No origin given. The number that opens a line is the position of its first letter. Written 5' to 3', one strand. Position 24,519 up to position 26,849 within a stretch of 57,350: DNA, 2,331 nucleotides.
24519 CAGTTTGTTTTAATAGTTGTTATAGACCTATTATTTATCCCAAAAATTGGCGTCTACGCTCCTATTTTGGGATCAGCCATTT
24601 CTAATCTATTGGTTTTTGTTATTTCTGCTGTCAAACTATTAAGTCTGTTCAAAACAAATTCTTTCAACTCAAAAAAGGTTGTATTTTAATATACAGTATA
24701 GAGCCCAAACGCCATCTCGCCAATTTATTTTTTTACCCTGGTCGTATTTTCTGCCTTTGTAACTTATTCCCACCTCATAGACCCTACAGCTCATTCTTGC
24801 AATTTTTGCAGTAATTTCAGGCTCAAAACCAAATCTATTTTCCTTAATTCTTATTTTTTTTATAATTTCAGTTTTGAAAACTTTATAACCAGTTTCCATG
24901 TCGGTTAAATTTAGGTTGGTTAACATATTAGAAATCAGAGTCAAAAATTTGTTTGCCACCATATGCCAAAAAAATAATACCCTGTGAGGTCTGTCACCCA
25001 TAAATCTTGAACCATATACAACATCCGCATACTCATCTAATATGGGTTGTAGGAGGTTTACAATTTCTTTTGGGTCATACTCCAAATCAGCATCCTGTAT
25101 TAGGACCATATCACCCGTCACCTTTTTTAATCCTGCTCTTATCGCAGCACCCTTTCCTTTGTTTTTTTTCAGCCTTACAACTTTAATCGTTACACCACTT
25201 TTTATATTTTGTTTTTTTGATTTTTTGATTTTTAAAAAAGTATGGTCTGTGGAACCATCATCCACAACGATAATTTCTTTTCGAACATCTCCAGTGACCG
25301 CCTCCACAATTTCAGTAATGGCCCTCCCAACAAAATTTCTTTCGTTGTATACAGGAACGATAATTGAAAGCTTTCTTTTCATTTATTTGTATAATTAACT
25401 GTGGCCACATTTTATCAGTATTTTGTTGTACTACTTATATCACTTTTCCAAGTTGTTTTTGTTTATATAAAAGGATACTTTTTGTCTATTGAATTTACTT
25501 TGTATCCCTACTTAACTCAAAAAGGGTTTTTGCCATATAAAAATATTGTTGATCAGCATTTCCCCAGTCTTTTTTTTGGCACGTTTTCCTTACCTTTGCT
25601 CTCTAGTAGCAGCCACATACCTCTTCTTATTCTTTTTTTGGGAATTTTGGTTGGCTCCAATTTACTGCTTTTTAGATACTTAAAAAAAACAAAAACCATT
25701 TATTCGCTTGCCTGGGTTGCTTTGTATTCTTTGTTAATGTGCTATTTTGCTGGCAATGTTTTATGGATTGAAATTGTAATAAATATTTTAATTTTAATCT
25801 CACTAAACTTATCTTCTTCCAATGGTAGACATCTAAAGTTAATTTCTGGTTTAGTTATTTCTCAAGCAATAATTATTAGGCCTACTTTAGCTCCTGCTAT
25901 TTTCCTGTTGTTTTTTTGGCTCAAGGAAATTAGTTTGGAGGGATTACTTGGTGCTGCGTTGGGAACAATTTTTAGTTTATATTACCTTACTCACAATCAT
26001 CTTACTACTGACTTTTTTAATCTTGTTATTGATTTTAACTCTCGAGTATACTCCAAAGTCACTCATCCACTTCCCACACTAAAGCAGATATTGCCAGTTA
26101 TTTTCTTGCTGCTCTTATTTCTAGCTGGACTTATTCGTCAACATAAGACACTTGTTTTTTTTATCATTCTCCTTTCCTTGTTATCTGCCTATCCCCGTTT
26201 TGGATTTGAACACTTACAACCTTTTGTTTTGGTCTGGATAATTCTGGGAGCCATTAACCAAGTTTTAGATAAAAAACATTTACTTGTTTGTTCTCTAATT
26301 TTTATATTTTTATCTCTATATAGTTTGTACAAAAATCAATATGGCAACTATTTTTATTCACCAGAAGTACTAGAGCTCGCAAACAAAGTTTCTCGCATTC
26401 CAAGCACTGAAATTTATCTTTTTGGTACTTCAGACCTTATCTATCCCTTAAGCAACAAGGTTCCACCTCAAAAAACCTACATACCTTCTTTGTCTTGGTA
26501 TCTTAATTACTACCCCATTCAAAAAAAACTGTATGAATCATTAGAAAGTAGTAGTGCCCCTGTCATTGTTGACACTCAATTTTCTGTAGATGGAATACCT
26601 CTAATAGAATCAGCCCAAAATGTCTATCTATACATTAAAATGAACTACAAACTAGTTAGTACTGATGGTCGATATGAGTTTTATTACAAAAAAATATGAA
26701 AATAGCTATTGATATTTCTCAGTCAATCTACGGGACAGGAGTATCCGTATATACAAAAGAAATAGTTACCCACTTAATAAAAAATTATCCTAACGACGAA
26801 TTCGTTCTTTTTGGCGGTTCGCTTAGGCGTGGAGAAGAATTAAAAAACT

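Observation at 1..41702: Roughly 40 kb glycan-assembly super-cluster with an unusual excess of GT-C-type membrane transferases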

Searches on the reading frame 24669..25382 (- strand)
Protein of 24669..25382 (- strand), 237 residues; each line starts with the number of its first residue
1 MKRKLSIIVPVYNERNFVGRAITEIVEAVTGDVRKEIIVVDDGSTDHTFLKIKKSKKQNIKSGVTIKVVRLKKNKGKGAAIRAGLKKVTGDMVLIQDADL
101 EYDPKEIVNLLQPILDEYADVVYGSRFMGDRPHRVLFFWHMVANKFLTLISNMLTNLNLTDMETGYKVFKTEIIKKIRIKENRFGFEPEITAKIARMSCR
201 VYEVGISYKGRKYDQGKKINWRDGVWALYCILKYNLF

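Call 5: search_protein_families(library=pfam, proteins=[window:24669-25382:-], max_evalue=0.01)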
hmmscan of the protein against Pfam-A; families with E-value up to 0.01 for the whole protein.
window:24669-25382:- (237 aa): 4 families
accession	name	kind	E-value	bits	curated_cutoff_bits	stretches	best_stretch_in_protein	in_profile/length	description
PF00535.33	Glycos_transf_2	-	3.3e-31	108.9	23.3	1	6-177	1-167/168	Glycosyl transferase family 2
PF13641.12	Glyco_tranf_2_3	-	2.7e-09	37.8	27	1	5-135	3-131/230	Glycosyltransferase like family 2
PF10111.15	Glyco_tranf_2_2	-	0.00011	22.3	27.3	1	6-100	1-92/276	Glycosyltransferase like family 2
PF13506.12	Glyco_transf_21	-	0.0023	17.8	21.7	1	77-161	18-98/174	Glycosyl transferase family 21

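Call 65: search_solved_structures(query=window:24669-25382:-, max_evalue=0.001)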
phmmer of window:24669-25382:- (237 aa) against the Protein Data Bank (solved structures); distinct sequences matched with E-value up to 0.001: 25.
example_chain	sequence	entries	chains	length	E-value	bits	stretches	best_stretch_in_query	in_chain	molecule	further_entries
5mlz_A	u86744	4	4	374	2.2e-20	76.6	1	3-216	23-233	Dolichol monophosphate mannose synthase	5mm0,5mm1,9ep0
9hwj_A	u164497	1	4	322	2.7e-15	60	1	3-217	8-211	Undecaprenyl-phosphate 4-deoxy-4-formamido-L-arabinose transferase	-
9bhc_C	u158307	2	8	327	3.3e-15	59.7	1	3-214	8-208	Undecaprenyl-phosphate 4-deoxy-4-formamido-L-arabinose transferase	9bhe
8vxh_A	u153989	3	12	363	4.4e-15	59.3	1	3-214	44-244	Undecaprenyl-phosphate 4-deoxy-4-formamido-L-arabinose transferase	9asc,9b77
5ekp_C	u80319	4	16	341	1.6e-13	54.2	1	4-187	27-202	Uncharacterized glycosyltransferase sll0501 | Glycosyltransferase sll0501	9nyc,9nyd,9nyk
9nye_A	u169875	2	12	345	1.7e-13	54.1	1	4-187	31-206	Glycosyltransferase sll0501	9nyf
5eke_A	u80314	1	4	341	2e-13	53.9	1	4-185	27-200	Uncharacterized glycosyltransferase sll0501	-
7pdo_A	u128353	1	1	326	1.5e-09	41.2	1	3-115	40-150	Glucosyl-3-phosphoglycerate synthase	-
7p5l_A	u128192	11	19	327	1.5e-09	41.2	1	3-115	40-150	Glucosyl-3-phosphoglycerate synthase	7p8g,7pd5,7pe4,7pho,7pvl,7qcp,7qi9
5tze_C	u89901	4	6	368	1.5e-08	38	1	4-123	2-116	Glycosyl transferase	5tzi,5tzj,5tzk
6p61_A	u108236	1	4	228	1.9e-08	37.6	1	5-115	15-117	Glycosyltransferase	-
5tz8_A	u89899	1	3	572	2.9e-08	37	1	4-123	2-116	Glycosyl transferase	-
5hea_A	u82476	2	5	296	8.5e-08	35.5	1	5-204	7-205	Putative glycosyltransferase (GalT1)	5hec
6yv7_B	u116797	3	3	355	8.9e-08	35.4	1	4-106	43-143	Glycosyl transferase, family 2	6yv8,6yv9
6yv7_A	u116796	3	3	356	8.9e-08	35.4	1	4-106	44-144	Glycosyl transferase, family 2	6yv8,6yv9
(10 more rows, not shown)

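Call 67: search_protein_families(library=ncbifam, proteins=[window:24669-25382:-], max_evalue=0.00001)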
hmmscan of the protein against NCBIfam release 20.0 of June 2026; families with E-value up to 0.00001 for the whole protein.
window:24669-25382:- (237 aa): 19 families
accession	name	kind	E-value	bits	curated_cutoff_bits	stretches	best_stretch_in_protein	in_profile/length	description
TIGR04182.1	glyco_TIGR04182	equivalog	1e-30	107.1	325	1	5-232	2-215/293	S-layer glycoprotein N-glycosyltransferase AglJ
NF047588.1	GlcsyltransPgfSStrep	equivalog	1.1e-22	80.7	500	1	4-184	2-176/308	glycosyltransferase PgfS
NF007986.1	PRK10714.1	equivalog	3.9e-21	75.4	529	1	3-217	6-209/316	undecaprenyl-phosphate 4-deoxy-4-formamido-L-arabinose transferase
NF058614.1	PPMAGASynPpgS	equivalog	2.2e-20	73.1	370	1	7-218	4-206/226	polyprenyl-phospho-N-acetylgalactosaminyl synthase PpgS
NF041391.1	DPhHxTase_Halo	equivalog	1.9e-15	56.4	375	1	11-212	3-187/213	dolichyl-phosphate hexose transferase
NF010496.0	PRK13915.1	equivalog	3.2e-15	56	262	1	2-117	30-145/307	glucosyl-3-phosphoglycerate synthase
TIGR03937.1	PgaC_IcaA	equivalog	1.3e-14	54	422.3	1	4-116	46-152/407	poly-beta-1,6-N-acetyl-D-glucosamine synthase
NF041875.1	EPS_EpsD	equivalog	5.8e-13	48.9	370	1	5-125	1-115/325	exopolysaccharide biosynthesis glycosyltransferase EpsD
NF007482.0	PRK10073.1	equivalog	6.1e-13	48.5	423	1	2-121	5-117/334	glycosyltransferase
TIGR04283.1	glyco_like_mftF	equivalog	7.3e-13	48.6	182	1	5-143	1-127/221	TIGR04283 family arsenosugar biosynthesis glycosyltransferase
TIGR03965.1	mycofact_glyco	equivalog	1.2e-11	44.1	280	1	3-111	74-176/467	mycofactocin biosynthesis glycosyltransferase MftF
NF047683.1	TeichurnBiosyTuaG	equivalog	5.9e-11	42.5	400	1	2-109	5-106/252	teichuronic acid biosynthesis protein TuaG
NF053739.1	GlytfEpsEBac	equivalog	8.3e-09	34.8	450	1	4-99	2-92/265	glycosyltransferase EpsE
TIGR04242.1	nodulat_NodC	equivalog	8.8e-09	34.8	550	1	5-116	50-158/395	chitooligosaccharide synthase NodC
TIGR03469.1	HpnB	hypoth_equivalog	5.1e-08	32.3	379.25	1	5-121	46-167/386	hopene-associated glycosyltransferase HpnB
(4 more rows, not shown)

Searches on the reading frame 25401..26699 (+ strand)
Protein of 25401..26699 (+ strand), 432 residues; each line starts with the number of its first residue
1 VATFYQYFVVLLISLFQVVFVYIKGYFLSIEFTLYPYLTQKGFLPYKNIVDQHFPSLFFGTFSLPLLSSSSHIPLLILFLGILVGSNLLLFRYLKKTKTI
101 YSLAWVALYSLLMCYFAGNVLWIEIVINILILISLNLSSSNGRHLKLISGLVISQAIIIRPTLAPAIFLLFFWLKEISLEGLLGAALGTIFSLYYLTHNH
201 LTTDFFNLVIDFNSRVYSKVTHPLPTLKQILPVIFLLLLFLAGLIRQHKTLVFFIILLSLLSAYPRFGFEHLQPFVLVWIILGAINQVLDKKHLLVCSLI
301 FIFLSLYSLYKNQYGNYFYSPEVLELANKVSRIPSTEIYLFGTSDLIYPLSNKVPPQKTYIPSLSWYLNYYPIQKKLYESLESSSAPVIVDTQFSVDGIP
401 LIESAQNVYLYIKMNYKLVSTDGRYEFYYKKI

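Call 5: search_protein_families(library=pfam, proteins=[window:25401-26699:+], max_evalue=0.01)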
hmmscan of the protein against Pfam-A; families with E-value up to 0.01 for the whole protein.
window:25401-26699:+ (432 aa): 0 families

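Call 9: search_protein_families(library=pfam, proteins=[window:25401-26699:+], max_evalue=10)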
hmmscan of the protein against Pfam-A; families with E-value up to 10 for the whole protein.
window:25401-26699:+ (432 aa): 0 families

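Call 10: search_protein_families(library=ncbifam, proteins=[window:25401-26699:+], max_evalue=1)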
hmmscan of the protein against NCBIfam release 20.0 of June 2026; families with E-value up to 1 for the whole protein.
window:25401-26699:+ (432 aa): 0 families

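Call 31: find_homologous_proteins(query=window:25401-26699:+, max_evalue=0.001)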
Query window:25401-26699:+ (432 aa): 79 proteins with E <= 0.001 among 8000 candidates.
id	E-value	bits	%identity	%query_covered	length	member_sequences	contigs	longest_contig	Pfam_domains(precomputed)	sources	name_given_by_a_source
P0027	2.3e-272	921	100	100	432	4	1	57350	-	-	-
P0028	3.2e-216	737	77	100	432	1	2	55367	-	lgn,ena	-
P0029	4.4e-124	433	52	100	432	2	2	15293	-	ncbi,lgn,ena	-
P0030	8.2e-116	406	48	100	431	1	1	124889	-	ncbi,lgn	-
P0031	1.2e-115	405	47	100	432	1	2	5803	-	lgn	-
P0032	2.3e-115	404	49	100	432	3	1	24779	-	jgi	-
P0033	2.3e-111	391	48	100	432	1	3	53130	-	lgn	-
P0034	2.7e-111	391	48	97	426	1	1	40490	-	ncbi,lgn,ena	-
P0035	3.5e-110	387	47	99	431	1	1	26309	-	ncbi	-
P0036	5.6e-106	373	46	100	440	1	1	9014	-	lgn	-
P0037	2.3e-104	368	46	100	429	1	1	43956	-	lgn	-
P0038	2.5e-100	355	45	100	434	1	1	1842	-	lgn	-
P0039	1.7e-99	352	45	94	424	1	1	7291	-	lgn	-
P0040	2.5e-96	342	46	90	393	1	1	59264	-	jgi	jgi:hypothetical protein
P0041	4.2e-94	334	42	94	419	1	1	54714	-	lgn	-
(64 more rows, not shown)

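Call 34: search_solved_structures(query=A2, max_evalue=10, show_alignments=1)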
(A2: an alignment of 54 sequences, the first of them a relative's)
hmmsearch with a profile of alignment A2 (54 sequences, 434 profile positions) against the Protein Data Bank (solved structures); distinct sequences matched with E-value up to 10: 0.

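Call 45: predict_structure(alignment_id=A2)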
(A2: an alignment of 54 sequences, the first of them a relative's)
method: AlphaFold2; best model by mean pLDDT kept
length: 432 residues; sequences in the alignment: 54
mean_pLDDT: 94.0   pTM: 0.92
mean pLDDT of the five models: 94.0, 93.5, 93.3, 93.1, 90.6
residues with pLDDT >= 90: 368; 70-90: 62; 50-70: 2; < 50: 0
segments of 3 or more residues with pLDDT < 50: none
pLDDT, mean of each block of 10 residues (from residue 1): 92 96 93 95 95 87 87 94 98 96 97 95 96 97 97 96 96 96 97 94 94 87 84 96 87 96 89 97 95 96 95 86 95 97 96 97 94 96 96 92 96 97 96 89
secondary structure, 60 per line:
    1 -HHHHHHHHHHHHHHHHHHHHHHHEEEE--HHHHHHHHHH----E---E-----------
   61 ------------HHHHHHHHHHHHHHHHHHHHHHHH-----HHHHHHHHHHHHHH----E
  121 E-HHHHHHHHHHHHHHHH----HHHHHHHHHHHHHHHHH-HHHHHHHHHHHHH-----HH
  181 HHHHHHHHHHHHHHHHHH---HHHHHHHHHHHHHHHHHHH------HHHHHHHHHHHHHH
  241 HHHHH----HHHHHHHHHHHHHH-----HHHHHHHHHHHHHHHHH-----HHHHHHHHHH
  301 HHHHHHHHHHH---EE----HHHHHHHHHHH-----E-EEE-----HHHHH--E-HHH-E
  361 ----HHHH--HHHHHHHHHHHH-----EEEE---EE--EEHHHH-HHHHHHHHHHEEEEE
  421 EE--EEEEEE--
elements in order: H2-24 E25-28 H31-40 H73-96 H102-115 H123-138 H143-159 H161-173 H179-198 H202-220 H227-245 H250-263 H269-285 H291-311 H321-331 E339-341 H347-351 H365-368 H371-382 E388-391 H401-404 H406-415 E416-422 E425-430

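Call 49: fold_search(model_id=the predicted structure, library=pdb)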
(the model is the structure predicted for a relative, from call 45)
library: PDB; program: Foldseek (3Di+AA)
matches with E <= 10: 131; with E <= 0.001: 10
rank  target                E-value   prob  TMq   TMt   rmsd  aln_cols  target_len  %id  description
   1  6ezn_F                2.4e-05  1.00  0.53  0.38  13.7       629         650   12  Cryo-EM structure of the yeast oligosaccharyltransferase (OST) complex (released 2018-01-17)
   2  7oci_F                3.4e-05  1.00  0.56  0.41  12.0       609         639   10  Cryo-EM structure of yeast Ost6p containing oligosaccharyltransferase complex (released 2022-02-16)
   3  8age_A                5.1e-05  1.00  0.52  0.38  12.6       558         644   12  Structure of yeast oligosaccharylransferase complex with acceptor peptide bound (released 2022-12-07)
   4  7zlh_A                9.5e-05  1.00  0.45  0.33  11.1       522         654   11  Cryo-EM structure of C-mannosyltransferase CeDPY19, in apo state, bound to CMT2-Fab and anti-Fab nanobody (released 2023-01-11)
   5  6ftg_5                9.9e-05  1.00  0.50  0.37  11.7       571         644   13  Subtomogram average of OST-containing ribosome-translocon complexes from canine rough microsomal membranes (released 2018-03-21)
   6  6gxc_A                2.2e-04  1.00  0.50  0.34   9.9       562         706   11  Bacterial oligosaccharyltransferase PglB in complex with an inhibitory peptide and a reactive lipid-linked oligosaccha (released 2018-11-14)
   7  7zlg_A                2.4e-04  1.00  0.35  0.26  10.9       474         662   12  Cryo-EM structure of C-mannosyltransferase CeDPY19, in complex with acceptor peptide and bound to CMT2-Fab and anti-Fa (released 2023-01-11)
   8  8agb_A                3.2e-04  1.00  0.50  0.37  13.0       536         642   12  Structure of yeast oligosaccharylransferase complex with lipid-linked oligosaccharide bound (released 2022-12-07)
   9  8pn9_A                5.4e-04  1.00  0.51  0.37  10.1       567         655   11  Structure of human oligosaccharyltransferase OST-A complex bound to NGI-1 (released 2024-05-08)
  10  8agc_A                5.7e-04  1.00  0.57  0.38  12.1       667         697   11  Structure of yeast oligosaccharylransferase complex with lipid-linked oligosaccharide and non-acceptor peptide bound (released 2022-12-07)
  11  6c26_A                1.4e-03  1.00  0.50  0.37  12.6       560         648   13  The Cryo-EM structure of a eukaryotic oligosaccharyl transferase complex (released 2018-01-31)
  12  8if8_B                1.5e-03  1.00  0.40  0.31  11.0       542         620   11  Arabinosyltransferase AftA (released 2023-05-31)
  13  8if8_C                1.7e-03  1.00  0.41  0.32  10.2       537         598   12  Arabinosyltransferase AftA (released 2023-05-31)
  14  3rce_A                1.9e-03  1.00  0.52  0.37  11.0       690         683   11  Bacterial oligosaccharyltransferase PglB (released 2011-06-15)
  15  5ezm                  2.8e-03  1.00  0.57  0.48   7.8       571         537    9  Crystal Structure of ArnT from Cupriavidus metallidurans in the apo state (released 2016-02-17)
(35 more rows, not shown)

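Call 53: find_related_loci(query=A2, collection=genome_contigs, flank=10000)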
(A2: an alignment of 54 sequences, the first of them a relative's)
Query A2 (432 aa) in genome_contigs; peptide patterns used: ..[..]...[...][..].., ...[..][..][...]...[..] (x = any residue, [..] = any of these).
93 stretches matched a pattern; 22 encode a relative of the query (tblastn E <= 1e-3); 22 distinct loci.
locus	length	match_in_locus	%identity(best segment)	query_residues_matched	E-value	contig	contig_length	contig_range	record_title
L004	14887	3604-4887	48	1-429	8e-114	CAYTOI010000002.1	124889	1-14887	MAG TPA_asm: uncultured Pseudomonadales bacterium isolate SRP278252_co2_194 genome assembly, contig: NODE_185_length_124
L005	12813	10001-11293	49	1-431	2e-110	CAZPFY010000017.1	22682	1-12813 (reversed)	MAG TPA_asm: uncultured Pseudomonadales bacterium isolate SRP062349_co1_292 genome assembly, contig: NODE_295_length_226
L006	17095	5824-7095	43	6-428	5e-92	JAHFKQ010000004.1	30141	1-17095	MAG: Candidatus Collierbacteria bacterium isolate nzgw413 NODE_1379_length_30142_cov_3.424836, whole genome shotgun sequ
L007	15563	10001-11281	37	6-432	5e-89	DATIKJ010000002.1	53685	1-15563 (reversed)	MAG TPA_asm: Spirochaetia bacterium isolate SMAG_U15715 k141_97009, whole genome shotgun sequence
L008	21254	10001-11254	40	15-432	3e-88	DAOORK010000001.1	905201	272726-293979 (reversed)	MAG TPA_asm: Candidatus Woesebacteria bacterium isolate AMR_MDS_2547 NODE_2_length_905201_cov_27.448945, whole genome sh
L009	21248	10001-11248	42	17-431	2e-92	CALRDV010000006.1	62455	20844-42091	MAG: Patescibacteria group bacterium isolate MsH-01oct19-133 genome assembly, contig: MsH-01oct19-C639, whole genome sho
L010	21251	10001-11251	39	15-431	1e-84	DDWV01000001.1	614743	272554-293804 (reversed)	MAG TPA_asm: Candidatus Collierbacteria bacterium UBA2277 UBA2277_contig_697, whole genome shotgun sequence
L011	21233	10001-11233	42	3-416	2e-80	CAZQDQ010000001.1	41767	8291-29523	MAG TPA_asm: uncultured Pseudomonadales bacterium isolate SRP192515_co1_369 genome assembly, contig: NODE_725_length_417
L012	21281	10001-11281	35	6-432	2e-77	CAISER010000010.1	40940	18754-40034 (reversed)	Candidatus Collierbacteria bacterium isolate LaPlata_bin-1578 genome assembly, contig: bin-1578:10/43, whole genome shot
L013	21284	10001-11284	35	8-431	2e-66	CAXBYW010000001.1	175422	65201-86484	MAG TPA_asm: uncultured bacterium isolate SRR3725731_binner12_Refined_73 genome assembly, contig: ERZ4200997.19, whole g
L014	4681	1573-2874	35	9-431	2e-61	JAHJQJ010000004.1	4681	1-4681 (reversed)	MAG: Patescibacteria group bacterium isolate OS_PC_MetaG.mb.105 OS_PC_MetaG.mb.105_k141_37207, whole genome shotgun sequ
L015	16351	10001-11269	35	9-430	2e-58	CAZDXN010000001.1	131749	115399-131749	MAG TPA_asm: uncultured Pseudomonadales bacterium isolate binchicken_co38_1253 genome assembly, contig: NODE_357_length_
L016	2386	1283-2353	39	15-369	3e-53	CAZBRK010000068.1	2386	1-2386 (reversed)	MAG TPA_asm: uncultured Pseudomonadales bacterium isolate binchicken_co243_137 genome assembly, contig: NODE_49467_lengt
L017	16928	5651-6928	29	12-432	5e-48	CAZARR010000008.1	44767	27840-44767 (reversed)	MAG TPA_asm: uncultured Pseudomonadales bacterium isolate binchicken_co16_345 genome assembly, contig: NODE_1382_length_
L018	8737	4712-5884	33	25-417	3e-46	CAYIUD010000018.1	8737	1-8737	MAG TPA_asm: uncultured Pseudomonadales bacterium isolate ERP119705_co5_501 genome assembly, contig: NODE_10450_length_8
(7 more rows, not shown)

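Call 82: search_protein_families(library=pfam, proteins=[L011:4195-5958:+, L009:1275-3038:+], max_evalue=0.01)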
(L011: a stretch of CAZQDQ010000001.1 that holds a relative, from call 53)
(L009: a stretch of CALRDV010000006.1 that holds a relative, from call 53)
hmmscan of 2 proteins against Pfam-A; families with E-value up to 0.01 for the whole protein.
L011:4195-5958:+ (587 aa): 2 families
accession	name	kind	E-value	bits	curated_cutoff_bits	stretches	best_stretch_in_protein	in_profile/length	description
PF13231.12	PMT_2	-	2.9e-06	28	26.1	1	68-221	1-155/160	Dolichyl-phosphate-mannose-protein mannosyltransferase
PF02366.24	PMT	-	0.00057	20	22.7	1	13-226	3-229/245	Dolichyl-phosphate-mannose-protein mannosyltransferase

L009:1275-3038:+ (587 aa): 3 families
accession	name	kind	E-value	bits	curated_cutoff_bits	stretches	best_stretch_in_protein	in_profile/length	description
PF02366.24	PMT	-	4e-05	23.7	22.7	1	13-228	3-231/245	Dolichyl-phosphate-mannose-protein mannosyltransferase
PF03779.20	SPW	-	0.00083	20.2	31.5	1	90-143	26-80/93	SPW repeat domain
PF13231.12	PMT_2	-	0.003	18.2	26.1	1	70-228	3-158/160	Dolichyl-phosphate-mannose-protein mannosyltransferase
